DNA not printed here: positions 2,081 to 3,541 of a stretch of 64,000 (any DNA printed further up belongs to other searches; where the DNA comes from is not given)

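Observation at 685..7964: Acyl-CoA module with gene content resembling a compact ethylmalonyl-CoA / 3-HP-bicycle back end, but with non-canonical enzyme sizes and a B12-domain-less mutase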

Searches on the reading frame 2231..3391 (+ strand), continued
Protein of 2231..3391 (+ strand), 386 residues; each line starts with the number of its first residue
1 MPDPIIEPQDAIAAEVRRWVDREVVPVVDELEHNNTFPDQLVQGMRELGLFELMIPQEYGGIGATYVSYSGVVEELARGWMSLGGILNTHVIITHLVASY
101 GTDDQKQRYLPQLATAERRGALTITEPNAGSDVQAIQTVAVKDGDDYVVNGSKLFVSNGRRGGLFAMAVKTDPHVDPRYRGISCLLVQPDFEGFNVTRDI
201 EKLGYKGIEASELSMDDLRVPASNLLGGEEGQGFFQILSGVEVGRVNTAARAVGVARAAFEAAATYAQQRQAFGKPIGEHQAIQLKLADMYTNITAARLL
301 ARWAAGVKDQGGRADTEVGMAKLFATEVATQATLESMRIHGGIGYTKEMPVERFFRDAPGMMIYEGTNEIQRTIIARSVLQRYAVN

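Call 68: search_protein_families(library=ncbifam, proteins=[L150:6948-8291:+, L132:11040-12143:-, L150:11246-11875:+, L150:3921-6269:-, L132:5807-7234:+, L132:7948-9429:+, L132:12180-13547:-, L132:165-1862:-, L141:3399-4286:+, L141:4283-5371:+], max_evalue=1e-15)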
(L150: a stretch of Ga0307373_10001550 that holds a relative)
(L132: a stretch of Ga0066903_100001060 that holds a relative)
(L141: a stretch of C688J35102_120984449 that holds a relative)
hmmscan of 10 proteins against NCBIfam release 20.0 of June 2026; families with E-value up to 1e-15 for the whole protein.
L150:6948-8291:+ (447 aa): 15 families
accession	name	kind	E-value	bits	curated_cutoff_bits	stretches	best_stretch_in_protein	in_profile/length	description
TIGR01751.1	crot-CoA-red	equivalog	1.8e-164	547.2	378.55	1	62-444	5-396/398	crotonyl-CoA carboxylase/reductase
TIGR02824.1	quinone_pig3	subfamily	1.2e-53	182.3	296.8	1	191-303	92-204/325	putative NAD(P)H quinone oxidoreductase, PIG3 family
NF010344.0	PRK13771.1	subfamily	3.7e-46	157.6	349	1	79-293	10-216/334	putative alcohol dehydrogenase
NF041172.1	AcrlCoa_red_Thmprot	equivalog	3.1e-39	134.9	500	1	78-289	9-213/334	acryloyl-CoA reductase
NF041097.1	keto_inos_dh_IolM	equivalog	1.4e-27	96.4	450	1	81-432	39-387/389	scyllo-inosose 3-dehydrogenase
TIGR02823.1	oxido_YhdH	subfamily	6.2e-27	94.3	297.25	0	188-301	92-209/324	acrylyl-CoA reductase family protein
NF006940.0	PRK09422.1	equivalog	2.3e-24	86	344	1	126-433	50-333/338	alcohol dehydrogenase AdhP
NF008024.0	PRK10754.1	subfamily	5e-24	84.9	348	0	187-307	89-209/327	NADPH:quinone reductase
NF003808.0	PRK05396.1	equivalog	2.2e-23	82.7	380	1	77-433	8-338/341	L-threonine 3-dehydrogenase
TIGR03989.1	Rxyl_3153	subfamily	2.7e-23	82.8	440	1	77-291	9-239/370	NDMA-dependent alcohol dehydrogenase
TIGR00692.1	tdh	equivalog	3e-22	79.1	458.35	1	78-433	7-338/340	L-threonine 3-dehydrogenase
TIGR02817.1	adh_fam_1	subfamily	1.8e-20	73.7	284.05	0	190-292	95-203/336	zinc-binding alcohol dehydrogenase family protein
TIGR03451.1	mycoS_dep_FDH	equivalog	1.7e-19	69.9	512.9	1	80-386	12-305/358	S-(hydroxymethyl)mycothiol dehydrogenase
NF047908.1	AldhRedAhr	equivalog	4.3e-18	65.3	470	0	82-304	16-231/335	NADPH-dependent aldehyde reductase Ahr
TIGR03201.1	dearomat_had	equivalog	8.3e-18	64.6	338.65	1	78-403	7-316/349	6-hydroxycyclohex-1-ene-1-carbonyl-CoA dehydrogenase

L132:11040-12143:- (368 aa): 18 families
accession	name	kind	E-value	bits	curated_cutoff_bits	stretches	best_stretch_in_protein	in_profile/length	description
TIGR01751.1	crot-CoA-red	equivalog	1.8e-153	511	378.55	1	2-368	7-387/398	crotonyl-CoA carboxylase/reductase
TIGR02824.1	quinone_pig3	subfamily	1.8e-49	168.5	296.8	1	129-366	92-323/325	putative NAD(P)H quinone oxidoreductase, PIG3 family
NF010344.0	PRK13771.1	subfamily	7.5e-46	156.6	349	1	17-366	10-331/334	putative alcohol dehydrogenase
NF041172.1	AcrlCoa_red_Thmprot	equivalog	1.2e-41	142.7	500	1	16-228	9-214/334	acryloyl-CoA reductase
NF006940.0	PRK09422.1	equivalog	3.1e-30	105.3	344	1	31-366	23-333/338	alcohol dehydrogenase AdhP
NF041097.1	keto_inos_dh_IolM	equivalog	1.1e-27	96.7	450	1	19-360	39-382/389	scyllo-inosose 3-dehydrogenase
TIGR03989.1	Rxyl_3153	subfamily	4.2e-27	95.4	440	0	15-116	9-105/370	NDMA-dependent alcohol dehydrogenase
TIGR02823.1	oxido_YhdH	subfamily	6e-27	94.3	297.25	1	125-367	91-323/324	acrylyl-CoA reductase family protein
TIGR03451.1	mycoS_dep_FDH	equivalog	8.9e-26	90.5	512.9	1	19-302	13-288/358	S-(hydroxymethyl)mycothiol dehydrogenase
NF008024.0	PRK10754.1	subfamily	7.1e-23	81.1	348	1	125-325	89-273/327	NADPH:quinone reductase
NF003808.0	PRK05396.1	equivalog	7.5e-23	80.9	380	1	18-366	11-338/341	L-threonine 3-dehydrogenase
TIGR00692.1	tdh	equivalog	4.2e-22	78.6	458.35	1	17-366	8-338/340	L-threonine 3-dehydrogenase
TIGR03201.1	dearomat_had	equivalog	6.1e-22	78.2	338.65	1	15-336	6-316/349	6-hydroxycyclohex-1-ene-1-carbonyl-CoA dehydrogenase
TIGR02817.1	adh_fam_1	subfamily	1e-21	77.8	284.05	0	129-230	96-203/336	zinc-binding alcohol dehydrogenase family protein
NF041183.1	Pks2_ls1_myc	equivalog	1e-18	65.7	2400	0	128-231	1496-1599/2086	sulfolipid-1 biosynthesis phthioceranic/hydroxyphthioceranic acid synthase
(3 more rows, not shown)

L150:11246-11875:+ (209 aa): 0 families

L150:3921-6269:- (782 aa): 13 families
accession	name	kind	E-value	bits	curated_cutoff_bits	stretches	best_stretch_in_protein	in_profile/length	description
NF041018.1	glyceraldDH_alpha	equivalog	5e-203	676.5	790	1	6-772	2-740/741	glyceraldehyde dehydrogenase subunit alpha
TIGR02416.1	CO_dehy_Mo_lg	equivalog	2.7e-201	670.7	991.15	1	15-774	1-769/770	aerobic carbon-monoxide dehydrogenase large subunit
NF040766.1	CODH_aero_grp5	exception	3.2e-179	597.8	950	1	5-774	3-783/785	aerobic carbon-monoxide dehydrogenase large subunit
NF043082.1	XdhA_XDHase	equivalog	1.5e-119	400.3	780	1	7-779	1-755/758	xanthine dehydrogenase subunit XdhA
NF007426.0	PRK09970.1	equivalog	1.1e-116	390.7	916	1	5-778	4-757/761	xanthine dehydrogenase molybdenum-binding subunit XdhA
TIGR03194.1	4hydrxCoA_A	equivalog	2.7e-105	353.4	994.55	1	19-774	9-744/746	4-hydroxybenzoyl-CoA reductase subunit alpha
NF045668.1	pterin_aldehy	equivalog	1.1e-80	271.9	1100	1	6-775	174-903/905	molybdopterin-dependent aldehyde oxidoreductase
TIGR03196.1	pucD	equivalog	2.7e-79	267.4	783.65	1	11-756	7-741/763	xanthine dehydrogenase subunit D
TIGR02965.1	xanthine_xdhB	equivalog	3.6e-71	240.4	849.5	1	18-778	12-756/758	xanthine dehydrogenase molybdopterin binding subunit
TIGR03313.1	Se_sel_red_Mo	hypoth_equivalog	1.6e-67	228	1101.9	1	161-755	352-931/951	molybdopterin-dependent oxidoreductase Mo/Fe-S-binding subunit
NF041671.1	peri_hyde_PaoC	equivalog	4.1e-65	220.5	1180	1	5-777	16-732/735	aldehyde oxidoreductase molybdenum-binding subunit PaoC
TIGR03311.1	Se_dep_XDH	equivalog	7.9e-59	199.5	830.45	1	6-579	161-694/848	selenium-dependent xanthine dehydrogenase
TIGR02969.1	mam_aldehyde_ox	subfamily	5.5e-31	106.9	1912.3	1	37-757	607-1285/1330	aldehyde oxidase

L132:5807-7234:+ (475 aa): 1 family
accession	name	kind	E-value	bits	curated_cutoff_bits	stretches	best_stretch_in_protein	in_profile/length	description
TIGR01247.1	drrB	subfamily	7e-17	61.9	223.05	1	263-464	33-231/236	daunorubicin resistance ABC transporter membrane protein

L132:7948-9429:+ (493 aa): 0 families

L132:12180-13547:- (455 aa): 8 families
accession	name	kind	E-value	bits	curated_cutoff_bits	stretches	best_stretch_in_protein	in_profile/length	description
NF011031.0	PRK14461.1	equivalog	3.2e-102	342.3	601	1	101-432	14-364/372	ribosomal RNA large subunit methyltransferase N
TIGR00048.1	rRNA_mod_RlmN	equivalog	1.7e-100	336.4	290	1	103-438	15-351/355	dual-specificity RNA methyltransferase RlmN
NF000424.4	CfrAB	exception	4.9e-78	262.9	530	1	102-430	4-337/338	Cfr family 23S rRNA (adenine(2503)-C(8))-methyltransferase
TIGR04432.1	rSAM_Cfr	equivalog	4.5e-77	259.6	550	1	100-430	4-339/341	Cfr family 23S rRNA (adenine(2503)-C(8))-methyltransferase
NF008396.0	PRK11194.1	equivalog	5.6e-77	259.1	633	1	103-444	21-368/379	dual-specificity RNA methyltransferase RlmN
NF011024.0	PRK14453.1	equivalog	8.9e-77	258.7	468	1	99-430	5-341/348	23S rRNA (adenine(2503)-C(8))-methyltransferase Cfr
NF011040.0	PRK14470.1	equivalog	6.2e-64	216.6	441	1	152-432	55-334/338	ribosomal RNA large subunit methyltransferase N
NF011034.0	PRK14464.1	equivalog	2.9e-54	184.2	422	1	136-445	40-342/348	RNA methyltransferase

L132:165-1862:- (565 aa): 2 families
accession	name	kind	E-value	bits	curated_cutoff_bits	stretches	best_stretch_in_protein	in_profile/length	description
TIGR02669.1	SpoIID_LytB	domain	5.6e-51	174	83.3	1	185-382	2-195/270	SpoIID/LytB domain-containing protein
TIGR02870.1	spore_II_D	equivalog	1.1e-24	87.2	234.75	0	33-71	299-337/338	stage II sporulation protein D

L141:3399-4286:+ (295 aa): 152 families (the best 25 are shown)
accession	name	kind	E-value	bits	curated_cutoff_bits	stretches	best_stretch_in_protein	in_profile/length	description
TIGR01188.1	drrA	subfamily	1.7e-79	267.3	312.45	1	18-235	1-219/302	daunorubicin resistance ABC transporter, ATP-binding protein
NF010060.0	PRK13537.1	equivalog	5.3e-66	222.6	521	1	7-294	12-313/314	nodulation factor ABC transporter ATP-binding protein NodI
NF010059.0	PRK13536.1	equivalog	3.9e-63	213.3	549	1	7-229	40-263/342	nodulation factor ABC transporter ATP-binding protein NodI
NF033858.1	ABC2_perm_RbbA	equivalog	3.5e-62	210.5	1050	1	7-234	263-491/909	ribosome-associated ATPase/putative transporter RbbA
TIGR01288.1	nodI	equivalog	1.4e-60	204.9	424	1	9-293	3-301/303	nodulation factor ABC transporter ATP-binding protein NodI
TIGR03864.1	PQQ_ABC_ATP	hypoth_equivalog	1.2e-51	175.4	302.25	1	10-234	1-226/236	ABC transporter, ATP-binding subunit, PQQ-dependent alcohol dehydrogenase system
TIGR03522.1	GldA_ABC_ATP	equivalog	9.3e-50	169.8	402.6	1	10-223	2-215/301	gliding motility-associated ABC transporter ATP-binding subunit GldA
TIGR03265.1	PhnT2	equivalog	4.8e-48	164.2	457.7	1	9-227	3-222/353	putative 2-aminoethylphosphonate ABC transporter ATP-binding protein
TIGR03740.1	galliderm_ABC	subfamily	5.4e-43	147.3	309.75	1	12-218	2-202/223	lantibiotic protection ABC transporter ATP-binding subunit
TIGR02315.1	ABC_phnC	equivalog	6e-43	147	266.1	1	11-226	2-232/243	phosphonate ABC transporter ATP-binding protein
TIGR00968.1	3a0106s01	subfamily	9.2e-43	146.4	342.75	1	11-229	1-220/237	sulfate ABC transporter ATP-binding protein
TIGR04521.1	ECF_ATPase_2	equivalog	6.3e-42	143.6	330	1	23-230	18-235/279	energy-coupling factor transporter ATPase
TIGR01257.1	rim_protein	equivalog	7.3e-42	142.5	4012.85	1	12-222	1939-2152/2272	rim ABC transporter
TIGR01186.1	proV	subfamily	1e-41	143.3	326.6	1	19-228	2-218/363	betaine/proline/choline family ABC transporter ATP-binding protein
NF006987.0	PRK09452.1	equivalog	2.6e-41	141.6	482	1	7-229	14-237/378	spermidine/putrescine ABC transporter ATP-binding protein PotA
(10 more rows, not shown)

L141:4283-5371:+ (362 aa): 2 families
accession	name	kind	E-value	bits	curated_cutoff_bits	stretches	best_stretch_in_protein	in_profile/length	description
NF038293.1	permease_SagH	equivalog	2.1e-22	79.5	450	1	18-322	11-334/370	SagH family ABC transporter permease subunit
TIGR01247.1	drrB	subfamily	5.6e-21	75.3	223.05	1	160-352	42-232/236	daunorubicin resistance ABC transporter membrane protein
